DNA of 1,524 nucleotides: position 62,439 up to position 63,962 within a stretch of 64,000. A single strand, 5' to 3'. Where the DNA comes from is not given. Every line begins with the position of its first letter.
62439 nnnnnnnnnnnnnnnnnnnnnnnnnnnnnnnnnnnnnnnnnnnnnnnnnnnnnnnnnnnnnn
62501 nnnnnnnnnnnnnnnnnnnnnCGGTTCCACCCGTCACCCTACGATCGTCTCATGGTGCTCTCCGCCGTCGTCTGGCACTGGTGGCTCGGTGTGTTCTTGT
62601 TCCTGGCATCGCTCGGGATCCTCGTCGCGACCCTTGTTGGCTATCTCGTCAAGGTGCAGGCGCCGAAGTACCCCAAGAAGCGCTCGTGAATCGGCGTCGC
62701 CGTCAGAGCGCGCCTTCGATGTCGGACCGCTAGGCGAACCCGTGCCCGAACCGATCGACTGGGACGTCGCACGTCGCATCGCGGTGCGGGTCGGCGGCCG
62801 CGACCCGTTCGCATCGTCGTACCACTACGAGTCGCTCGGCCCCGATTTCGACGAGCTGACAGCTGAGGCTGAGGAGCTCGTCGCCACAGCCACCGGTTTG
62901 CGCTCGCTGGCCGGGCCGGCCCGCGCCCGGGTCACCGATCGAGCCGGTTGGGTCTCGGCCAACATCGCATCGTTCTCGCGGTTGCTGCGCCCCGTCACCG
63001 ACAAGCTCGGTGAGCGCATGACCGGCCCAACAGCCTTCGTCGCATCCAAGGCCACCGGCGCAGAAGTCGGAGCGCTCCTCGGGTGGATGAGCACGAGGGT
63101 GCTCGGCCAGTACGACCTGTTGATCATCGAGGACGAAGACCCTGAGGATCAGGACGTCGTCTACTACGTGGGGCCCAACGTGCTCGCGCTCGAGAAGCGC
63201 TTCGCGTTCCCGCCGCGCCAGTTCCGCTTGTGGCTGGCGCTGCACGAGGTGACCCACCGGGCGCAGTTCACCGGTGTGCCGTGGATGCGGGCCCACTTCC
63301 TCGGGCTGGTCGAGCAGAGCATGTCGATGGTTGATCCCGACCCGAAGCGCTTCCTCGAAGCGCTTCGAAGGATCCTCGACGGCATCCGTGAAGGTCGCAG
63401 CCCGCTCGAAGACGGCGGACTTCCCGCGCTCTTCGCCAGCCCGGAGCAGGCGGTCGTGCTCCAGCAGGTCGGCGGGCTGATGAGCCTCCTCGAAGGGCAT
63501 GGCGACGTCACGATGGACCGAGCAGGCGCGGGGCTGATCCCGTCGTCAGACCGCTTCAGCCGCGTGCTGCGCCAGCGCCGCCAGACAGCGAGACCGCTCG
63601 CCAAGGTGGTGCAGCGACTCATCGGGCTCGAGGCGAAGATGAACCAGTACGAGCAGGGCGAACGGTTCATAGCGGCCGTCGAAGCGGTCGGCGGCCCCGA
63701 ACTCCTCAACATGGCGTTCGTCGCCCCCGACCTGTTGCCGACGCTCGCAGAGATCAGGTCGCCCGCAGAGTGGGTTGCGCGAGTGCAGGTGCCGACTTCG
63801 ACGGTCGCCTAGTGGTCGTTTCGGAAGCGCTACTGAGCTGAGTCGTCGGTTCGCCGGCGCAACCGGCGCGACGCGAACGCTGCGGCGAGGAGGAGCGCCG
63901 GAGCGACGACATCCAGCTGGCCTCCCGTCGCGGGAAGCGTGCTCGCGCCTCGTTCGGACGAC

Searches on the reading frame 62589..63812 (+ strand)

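Call 50: search_protein_families(library=pfam, proteins=[window:62589-63812:+], max_evalue=0.001)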
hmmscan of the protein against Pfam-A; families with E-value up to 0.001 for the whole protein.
window:62589-63812:+ (407 aa): 1 family
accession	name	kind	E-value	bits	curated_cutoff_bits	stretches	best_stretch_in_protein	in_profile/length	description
PF10103.15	Zincin_2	-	2.1e-81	274.3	25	1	56-396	1-344/344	Zincin-like metallopeptidase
